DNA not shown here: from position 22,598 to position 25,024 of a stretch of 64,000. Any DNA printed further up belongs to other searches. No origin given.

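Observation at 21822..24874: Two coupled orphan receiver proteins followed by an MBL-hydrolase / STAS / pseudokinase triple fusion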

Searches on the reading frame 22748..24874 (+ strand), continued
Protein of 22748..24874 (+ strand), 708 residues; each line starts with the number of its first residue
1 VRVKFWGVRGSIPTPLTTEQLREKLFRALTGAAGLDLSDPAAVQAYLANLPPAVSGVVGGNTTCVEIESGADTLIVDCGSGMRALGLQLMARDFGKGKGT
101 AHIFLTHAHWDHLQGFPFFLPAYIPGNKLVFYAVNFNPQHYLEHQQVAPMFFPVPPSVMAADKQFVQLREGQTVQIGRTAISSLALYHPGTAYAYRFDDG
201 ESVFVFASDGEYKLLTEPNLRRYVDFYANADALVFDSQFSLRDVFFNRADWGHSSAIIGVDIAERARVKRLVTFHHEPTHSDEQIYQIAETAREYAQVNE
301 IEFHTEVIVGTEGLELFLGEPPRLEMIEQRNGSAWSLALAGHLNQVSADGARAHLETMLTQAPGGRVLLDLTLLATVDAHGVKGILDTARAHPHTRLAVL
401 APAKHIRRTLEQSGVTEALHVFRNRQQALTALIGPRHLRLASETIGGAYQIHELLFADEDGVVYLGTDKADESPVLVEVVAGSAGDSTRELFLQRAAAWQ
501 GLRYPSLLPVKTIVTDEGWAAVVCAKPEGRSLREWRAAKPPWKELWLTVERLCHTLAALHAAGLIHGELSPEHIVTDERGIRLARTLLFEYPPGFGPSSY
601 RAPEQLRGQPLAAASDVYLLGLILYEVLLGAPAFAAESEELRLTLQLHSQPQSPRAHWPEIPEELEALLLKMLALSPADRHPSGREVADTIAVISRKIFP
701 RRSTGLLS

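Call 13: find_encoding_contigs(protein=P0119, flank=7000, max_places=2)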
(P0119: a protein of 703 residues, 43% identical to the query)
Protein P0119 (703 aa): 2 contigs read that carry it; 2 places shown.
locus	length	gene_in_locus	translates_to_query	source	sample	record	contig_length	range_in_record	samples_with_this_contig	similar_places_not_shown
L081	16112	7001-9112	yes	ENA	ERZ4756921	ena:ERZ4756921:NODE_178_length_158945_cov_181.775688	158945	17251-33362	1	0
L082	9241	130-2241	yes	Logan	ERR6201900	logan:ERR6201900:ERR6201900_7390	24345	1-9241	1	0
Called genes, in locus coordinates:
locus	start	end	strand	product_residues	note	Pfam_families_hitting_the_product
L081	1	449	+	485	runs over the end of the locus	PF02878:PGM_PMM_I, PF02879:PGM_PMM_II, PF02880:PGM_PMM_III, PF00408:PGM_PMM_IV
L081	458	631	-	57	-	-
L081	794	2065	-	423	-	PF02812:ELFV_dehydrog_N, PF00208:ELFV_dehydrog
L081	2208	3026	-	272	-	-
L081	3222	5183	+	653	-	PF01807:Zn_ribbon_DnaG, PF08275:DNAG_N, PF01751:Toprim, PF13155:Toprim_2, PF13662:Toprim_4, PF10410:DnaB_bind (weak)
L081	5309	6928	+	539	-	PF00140:Sigma70_r1_2, PF04542:Sigma70_r2, PF04539:Sigma70_r3, PF04545:Sigma70_r4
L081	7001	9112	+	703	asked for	PF12706:Lactamase_B_2, PF01740:STAS, PF13466:STAS_2, PF00069:Pkinase, PF07714:PK_Tyr_Ser-Thr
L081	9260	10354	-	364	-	PF01321:Creatinase_N, PF00557:Peptidase_M24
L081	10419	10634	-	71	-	-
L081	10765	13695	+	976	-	-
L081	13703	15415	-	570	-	PF00485:PRK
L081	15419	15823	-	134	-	-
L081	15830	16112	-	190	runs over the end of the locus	PF04542:Sigma70_r2, PF08281:Sigma70_r4_2, PF04545:Sigma70_r4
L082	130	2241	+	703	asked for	PF12706:Lactamase_B_2, PF01740:STAS, PF13466:STAS_2, PF00069:Pkinase, PF07714:PK_Tyr_Ser-Thr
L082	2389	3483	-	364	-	PF01321:Creatinase_N, PF00557:Peptidase_M24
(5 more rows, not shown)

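Call 24: predict_structure(alignment_id=A2)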
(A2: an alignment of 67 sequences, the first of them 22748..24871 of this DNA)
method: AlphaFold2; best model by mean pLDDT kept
length: 708 residues; sequences in the alignment: 67
mean_pLDDT: 85.2   pTM: 0.52
mean pLDDT of the five models: 85.2, 83.9, 84.0, 83.5, 81.7
residues with pLDDT >= 90: 354; 70-90: 274; 50-70: 58; < 50: 22
segments of 3 or more residues with pLDDT < 50: 241-253, 703-708
pLDDT, mean of each block of 10 residues (from residue 1): 83 59 80 82 72 64 82 89 88 89 86 84 96 92 63 78 95 93 85 91 90 76 94 82 43 68 94 80 79 82 87 84 84 88 90 96 90 88 93 90 79 79 77 59 78 78 90 93 82 92 93 89 94 95 95 97 95 95 93 84 93 97 97 86 87 94 97 98 98 88 45
secondary structure, 60 per line:
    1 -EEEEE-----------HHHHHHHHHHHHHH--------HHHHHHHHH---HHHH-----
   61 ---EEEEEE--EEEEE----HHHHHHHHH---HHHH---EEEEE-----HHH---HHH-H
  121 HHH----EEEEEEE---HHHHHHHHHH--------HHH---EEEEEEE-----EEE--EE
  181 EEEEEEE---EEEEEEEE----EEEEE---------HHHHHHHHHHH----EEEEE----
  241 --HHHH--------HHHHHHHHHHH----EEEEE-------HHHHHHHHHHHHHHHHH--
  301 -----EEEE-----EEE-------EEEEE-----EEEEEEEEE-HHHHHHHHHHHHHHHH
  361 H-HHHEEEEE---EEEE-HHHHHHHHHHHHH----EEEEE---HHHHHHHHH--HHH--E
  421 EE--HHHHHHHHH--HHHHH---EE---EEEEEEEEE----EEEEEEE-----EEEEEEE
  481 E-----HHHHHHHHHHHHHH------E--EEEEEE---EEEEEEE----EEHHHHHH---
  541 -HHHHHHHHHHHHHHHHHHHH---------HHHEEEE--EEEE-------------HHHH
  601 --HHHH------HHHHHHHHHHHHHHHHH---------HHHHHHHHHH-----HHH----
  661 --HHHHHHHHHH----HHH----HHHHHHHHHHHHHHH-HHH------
elements in order (helices of 4 or more, strands of 3 or more residues): E2-6 H18-31 H40-48 H52-55 E64-69 E72-76 H81-89 H93-96 E100-104 H120-123 E128-134 H138-147 E162-168 E174-176 E179-187 E191-198 E203-207 H217-227 E232-236 H243-246 H255-265 E270-274 H282-298 E306-309 E315-317 E325-329 E335-343 H345-361 E366-370 E374-377 H379-391 E396-400 H404-412 E420-422 H425-433 H436-440 E449-457 E462-468 E474-481 H487-500 E510-515 E519-525 H532-537 H542-561 E574-577 E580-583 H597-600 H603-606 H613-629 H639-648 H663-672 H684-698

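Call 27: fold_search(model_id=the predicted structure, library=pdb)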
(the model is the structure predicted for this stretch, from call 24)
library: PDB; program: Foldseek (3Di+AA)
matches with E <= 10: 2000; with E <= 0.001: 1987
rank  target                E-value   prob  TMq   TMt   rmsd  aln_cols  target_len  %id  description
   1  6i2p_A                1.8e-18  1.00  0.29  0.69   6.2       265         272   24  Crystal structure of the Mycobacterium tuberculosis PknB kinase domain (L33E mutant) in complex with its substrate Gar (released 2019-05-22)
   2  4x3f_C                2.0e-18  1.00  0.33  0.81   3.4       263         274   25  Crystal structure of the intracellular domain of the M. tuberculosis Ser/Thr kinase PknA (released 2015-01-21)
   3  3oro                  2.4e-18  1.00  0.29  0.70   6.2       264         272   24  Mycobacterium tuberculosis PknB kinase domain L33D mutant (crystal form 4) (released 2010-12-15)
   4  4x3f_B                3.5e-18  1.00  0.33  0.78   3.8       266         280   25  Crystal structure of the intracellular domain of the M. tuberculosis Ser/Thr kinase PknA (released 2015-01-21)
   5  1mru_A                3.5e-18  1.00  0.30  0.73   5.3       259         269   25  Intracellular Ser/Thr protein kinase domain of Mycobacterium tuberculosis PknB. (released 2003-02-11)
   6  3ork                  6.6e-18  1.00  0.30  0.70   5.2       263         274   25  Mycobacterium tuberculosis PknB kinase domain L33D mutant (crystal form 2) (released 2010-12-15)
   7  4x3f_A                7.4e-18  1.00  0.32  0.77   4.0       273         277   24  Crystal structure of the intracellular domain of the M. tuberculosis Ser/Thr kinase PknA (released 2015-01-21)
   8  3ort                  8.3e-18  1.00  0.28  0.66   5.7       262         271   26  Mycobacterium tuberculosis PknB kinase domain L33D mutant (crystal form 6) (released 2010-12-15)
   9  6b2p                  1.1e-17  1.00  0.31  0.78   3.7       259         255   24  Dual Inhibition of the Essential Protein Kinases A and B in Mycobacterium tuberculosis (released 2018-02-14)
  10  3orp                  1.2e-17  1.00  0.29  0.68   5.7       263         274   26  Mycobacterium tuberculosis PknB kinase domain L33D mutant (crystal form 5) (released 2010-12-15)
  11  2fum_C                1.5e-17  1.00  0.30  0.78   3.9       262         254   25  Catalytic domain of protein kinase PknB from Mycobacterium tuberculosis in complex with mitoxantrone (released 2006-08-01)
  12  3f69_B                1.5e-17  1.00  0.31  0.72   6.6       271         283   25  Crystal structure of the Mycobacterium tuberculosis PknB mutant kinase domain in complex with KT5720 (released 2008-12-02)
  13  3orm                  1.5e-17  1.00  0.30  0.73   5.5       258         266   24  Mycobacterium tuberculosis PknB kinase domain D76A mutant (released 2010-12-15)
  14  1o6y                  1.6e-17  1.00  0.30  0.75   5.2       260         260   25  Catalytic domain of PknB kinase from Mycobacterium tuberculosis (released 2003-01-30)
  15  6i2p_B                1.8e-17  1.00  0.29  0.70   6.2       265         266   24  Crystal structure of the Mycobacterium tuberculosis PknB kinase domain (L33E mutant) in complex with its substrate Gar (released 2019-05-22)
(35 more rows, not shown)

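Call 34: search_protein_families(library=pfam, proteins=[L026:6001-10494:+, L031:5989-10728:+, L027:178-4758:+, L033:5932-6963:+, L044:6001-6990:+, L063:6001-6825:+, L063:8250-10919:-, L067:6800-10078:-, L017:139-858:+], max_evalue=0.001)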
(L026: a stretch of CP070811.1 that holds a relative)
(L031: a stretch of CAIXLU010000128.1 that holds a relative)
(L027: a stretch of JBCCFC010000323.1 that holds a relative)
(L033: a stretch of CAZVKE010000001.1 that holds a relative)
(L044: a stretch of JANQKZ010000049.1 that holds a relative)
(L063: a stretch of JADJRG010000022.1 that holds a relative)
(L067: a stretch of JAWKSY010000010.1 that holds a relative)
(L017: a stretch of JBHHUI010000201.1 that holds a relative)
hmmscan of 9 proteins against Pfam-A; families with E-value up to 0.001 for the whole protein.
L026:6001-10494:+ (1497 aa): 17 families
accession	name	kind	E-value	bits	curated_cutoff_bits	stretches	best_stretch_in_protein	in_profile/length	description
PF13424.12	TPR_12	-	4.2e-36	123.4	30.1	4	1291-1364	2-76/77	Tetratricopeptide repeat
PF00069.31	Pkinase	-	5.9e-35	121.4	31.7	1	446-695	1-256/263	Protein kinase domain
PF13191.12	AAA_16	-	3e-28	99.8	32.6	1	719-890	2-164/167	AAA ATPase domain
PF07714.23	PK_Tyr_Ser-Thr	-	2.4e-24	86.5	23.1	1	447-692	2-250/258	Protein tyrosine and serine/threonine kinase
PF13374.12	TPR_10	-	1.8e-16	60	27.5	1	1292-1325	2-35/42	Tetratricopeptide repeat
PF12706.13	Lactamase_B_2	-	1.5e-15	57.8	27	1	73-274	2-200/200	Beta-lactamase superfamily domain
PF07719.23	TPR_2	-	5e-15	54.7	27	0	1373-1402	1-30/34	Tetratricopeptide repeat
PF00515.34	TPR_1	-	2.4e-14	52.9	27.8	0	1373-1402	1-30/34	Tetratricopeptide repeat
PF13176.12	TPR_7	-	2.4e-10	40.1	27.9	0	1176-1202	4-30/36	Tetratricopeptide repeat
PF01740.26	STAS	-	1.3e-07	31.8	22.6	1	329-425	7-106/106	STAS domain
PF13181.12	TPR_8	-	1.9e-07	31.1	25.7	0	1375-1403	3-31/34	Tetratricopeptide repeat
PF13401.12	AAA_22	-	2.1e-06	28.5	27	1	740-883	4-109/130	AAA domain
PF13414.12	TPR_11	-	1.1e-05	25.5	26.8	0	1178-1200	1-23/42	TPR repeat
PF09976.15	TPR_21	-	1.2e-05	25.6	25.5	0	1155-1202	133-177/193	Tetratricopeptide repeat-like domain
PF00753.33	Lactamase_B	-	2.6e-05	24.7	22.7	1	59-150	3-94/196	Metallo-beta-lactamase superfamily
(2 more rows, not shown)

L031:5989-10728:+ (1579 aa): 14 families
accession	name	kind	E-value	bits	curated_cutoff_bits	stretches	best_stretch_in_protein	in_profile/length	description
PF13424.12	TPR_12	-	3.5e-27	94.8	30.1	3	1316-1385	2-73/77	Tetratricopeptide repeat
PF13191.12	AAA_16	-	8.7e-24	85.3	32.6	1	715-887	1-166/167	AAA ATPase domain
PF00069.31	Pkinase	-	2.7e-23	83.2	31.7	1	445-692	2-255/263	Protein kinase domain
PF07714.23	PK_Tyr_Ser-Thr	-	2e-16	60.5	23.1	1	449-688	6-249/258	Protein tyrosine and serine/threonine kinase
PF12706.13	Lactamase_B_2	-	5.2e-16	59.3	27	1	79-278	4-200/200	Beta-lactamase superfamily domain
PF13374.12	TPR_10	-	9.8e-15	54.5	27.5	0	1317-1351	2-37/42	Tetratricopeptide repeat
PF07719.23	TPR_2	-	6.5e-14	51.3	27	0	1317-1346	1-30/34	Tetratricopeptide repeat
PF00515.34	TPR_1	-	1.3e-12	47.4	27.8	0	1317-1346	1-30/34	Tetratricopeptide repeat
PF13181.12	TPR_8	-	1.8e-10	40.5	25.7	0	1317-1347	1-31/34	Tetratricopeptide repeat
PF17874.7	TPR_MalT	-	4.1e-08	33.3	45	2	1326-1498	10-182/336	MalT-like TPR region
PF13401.12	AAA_22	-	2e-07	31.8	27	1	740-891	7-124/130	AAA domain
PF00753.33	Lactamase_B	-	1.5e-06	28.7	22.7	1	63-215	3-153/196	Metallo-beta-lactamase superfamily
PF13432.12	TPR_16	-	1.7e-05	25.6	32.7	1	1366-1424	6-58/65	Tetratricopeptide repeat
PF23914.1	TPR_CcmH_CycH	-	0.00011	22.6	42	0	1212-1304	63-148/158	Cytochrome c-type biogenesis protein H TPR domain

L027:178-4758:+ (1526 aa): 13 families
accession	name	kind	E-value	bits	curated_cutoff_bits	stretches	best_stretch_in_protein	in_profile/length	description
PF00069.31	Pkinase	-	2.5e-36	125.9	31.7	1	452-720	1-257/263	Protein kinase domain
PF13191.12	AAA_16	-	2.9e-31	109.7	32.6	1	742-917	1-167/167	AAA ATPase domain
PF13424.12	TPR_12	-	1e-29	103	30.1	3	1323-1396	2-77/77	Tetratricopeptide repeat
PF07714.23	PK_Tyr_Ser-Thr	-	3e-21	76.3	23.1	1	454-653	3-207/258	Protein tyrosine and serine/threonine kinase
PF13374.12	TPR_10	-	6.1e-19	67.8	27.5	1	1366-1397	4-35/42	Tetratricopeptide repeat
PF12706.13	Lactamase_B_2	-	7.7e-17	62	27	1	77-278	4-200/200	Beta-lactamase superfamily domain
PF07719.23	TPR_2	-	5e-10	39.2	27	0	1366-1394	3-31/34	Tetratricopeptide repeat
PF00515.34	TPR_1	-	1.1e-07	31.8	27.8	0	1290-1315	7-32/34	Tetratricopeptide repeat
PF01740.26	STAS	-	6.6e-07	29.5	22.6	1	367-431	40-106/106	STAS domain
PF13401.12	AAA_22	-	9.9e-06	26.3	27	1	766-921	6-125/130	AAA domain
PF13181.12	TPR_8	-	2.1e-05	24.8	25.7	0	1286-1315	3-32/34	Tetratricopeptide repeat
PF12862.13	ANAPC5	-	2.2e-05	24.8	23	1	1362-1410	36-84/91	Anaphase-promoting complex subunit 5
PF13466.11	STAS_2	-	0.00023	21.7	29.2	1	346-417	8-78/80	STAS domain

L033:5932-6963:+ (343 aa): 1 family
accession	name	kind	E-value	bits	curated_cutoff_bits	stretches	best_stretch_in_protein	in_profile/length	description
PF12706.13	Lactamase_B_2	-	3.4e-16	59.9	27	1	127-299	34-200/200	Beta-lactamase superfamily domain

L044:6001-6990:+ (329 aa): 1 family
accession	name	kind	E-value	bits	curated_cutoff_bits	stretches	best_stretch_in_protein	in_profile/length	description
PF12706.13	Lactamase_B_2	-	1.2e-13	51.6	27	1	106-278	34-200/200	Beta-lactamase superfamily domain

L063:6001-6825:+ (274 aa): 2 families
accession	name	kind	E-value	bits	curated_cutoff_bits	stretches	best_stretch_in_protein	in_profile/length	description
PF12706.13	Lactamase_B_2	-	1e-22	81.2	27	1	41-234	4-197/200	Beta-lactamase superfamily domain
PF00753.33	Lactamase_B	-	7.8e-07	29.7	22.7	1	35-184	13-161/196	Metallo-beta-lactamase superfamily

L063:8250-10919:- (889 aa): 2 families
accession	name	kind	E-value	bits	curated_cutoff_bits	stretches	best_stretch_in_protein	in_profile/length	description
PF00069.31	Pkinase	-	1.7e-51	175.6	31.7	1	315-574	1-253/263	Protein kinase domain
PF07714.23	PK_Tyr_Ser-Thr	-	1.9e-30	106.5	23.1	1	319-574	5-250/258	Protein tyrosine and serine/threonine kinase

L067:6800-10078:- (1092 aa): 18 families
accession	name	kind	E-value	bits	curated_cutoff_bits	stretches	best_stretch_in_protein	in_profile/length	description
PF00069.31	Pkinase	-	1.9e-41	142.6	31.7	1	76-344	2-253/263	Protein kinase domain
PF07714.23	PK_Tyr_Ser-Thr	-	1.2e-27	97.3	23.1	1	77-342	3-248/258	Protein tyrosine and serine/threonine kinase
PF13181.12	TPR_8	-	4.5e-25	86.1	25.7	1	792-824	1-33/34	Tetratricopeptide repeat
PF07719.23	TPR_2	-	6e-24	82.6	27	1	792-824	1-33/34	Tetratricopeptide repeat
PF00515.34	TPR_1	-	6.7e-24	83.1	27.8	2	759-791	2-34/34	Tetratricopeptide repeat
PF13432.12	TPR_16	-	7.5e-19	68.3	32.7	4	730-791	3-64/65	Tetratricopeptide repeat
PF13414.12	TPR_11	-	8.7e-19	67.4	26.8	2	768-799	4-35/42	TPR repeat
PF13431.12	TPR_17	-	2e-16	59.3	24.4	0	747-778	2-33/34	Tetratricopeptide repeat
PF13424.12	TPR_12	-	2.8e-14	53.5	30.1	3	724-788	3-75/77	Tetratricopeptide repeat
PF14559.12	TPR_19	-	3.8e-12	46.8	25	2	734-795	1-62/68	Tetratricopeptide repeat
PF13428.12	TPR_14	-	5.7e-11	42.4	23.5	0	630-664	9-43/44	Tetratricopeptide repeat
PF01636.29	APH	-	1.7e-07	31.7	23.2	1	183-237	137-197/239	Phosphotransferase enzyme family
PF23914.1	TPR_CcmH_CycH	-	2.4e-07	31.2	42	1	782-824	40-82/158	Cytochrome c-type biogenesis protein H TPR domain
PF13174.12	TPR_6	-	3.2e-07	31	26.3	0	795-820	3-28/33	Tetratricopeptide repeat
PF24575.1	TPR_Slam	-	3.5e-07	31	35.2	0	631-675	56-100/104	Surface lipoprotein assembly modifier, N-terminal TPR repeats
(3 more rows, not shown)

L017:139-858:+ (239 aa): 2 families
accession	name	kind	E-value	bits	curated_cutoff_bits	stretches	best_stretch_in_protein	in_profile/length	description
PF00072.30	Response_reg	-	2.7e-31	108.4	30.2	1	16-125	1-111/111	Response regulator receiver domain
PF00486.34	Trans_reg_C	-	8.1e-27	93.6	26.2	1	160-236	1-77/77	Transcriptional regulatory protein, C terminal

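Call 40: search_protein_representatives(protein=window:22748-24871:+)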
Query: 708 residues. Proteins with E-value up to 0.001 (for the whole library): 391813; up to 1e-10: 69476; up to 1e-30: 795. The best 150 are listed.
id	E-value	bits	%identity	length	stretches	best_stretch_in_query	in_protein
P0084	1.2e-234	797.1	52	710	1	1-702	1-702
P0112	6.3e-199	678.9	68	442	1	1-433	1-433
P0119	2.9e-178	610.6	43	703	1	1-694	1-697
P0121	6.8e-144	497.0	39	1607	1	1-690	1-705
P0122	2.8e-133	462.0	37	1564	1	1-692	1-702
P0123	5.3e-133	461.1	36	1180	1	1-695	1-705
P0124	1.2e-131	456.6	38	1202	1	1-705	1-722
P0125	2.0e-131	455.8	37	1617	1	1-686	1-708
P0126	2.2e-131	455.7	50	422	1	25-447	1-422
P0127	6.1e-131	454.2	36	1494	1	1-692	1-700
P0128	2.3e-130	452.3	36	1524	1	1-692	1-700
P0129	4.9e-130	451.2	63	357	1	367-702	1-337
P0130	7.2e-130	450.7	36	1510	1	1-692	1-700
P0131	1.7e-128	446.1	38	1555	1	1-687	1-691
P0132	3.0e-128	445.3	34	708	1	1-692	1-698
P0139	1.2e-122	426.8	34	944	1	1-700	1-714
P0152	4.7e-107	375.3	34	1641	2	41-692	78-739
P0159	3.0e-102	359.4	39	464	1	1-451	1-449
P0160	5.8e-101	355.2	49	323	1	1-316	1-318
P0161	3.3e-90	319.6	44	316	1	1-316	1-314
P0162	1.3e-86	307.8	42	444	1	1-432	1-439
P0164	1.2e-85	304.5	47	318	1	1-316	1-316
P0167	2.2e-81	290.4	44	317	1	1-316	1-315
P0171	3.3e-77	276.6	41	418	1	1-316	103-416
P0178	6.9e-73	262.4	43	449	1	2-316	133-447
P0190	2.9e-68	247.1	37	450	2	3-316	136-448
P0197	3.6e-65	236.9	36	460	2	1-315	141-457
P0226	1.3e-58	215.2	38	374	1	3-269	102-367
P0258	6.0e-54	199.8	35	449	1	1-321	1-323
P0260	1.2e-53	198.7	37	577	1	16-297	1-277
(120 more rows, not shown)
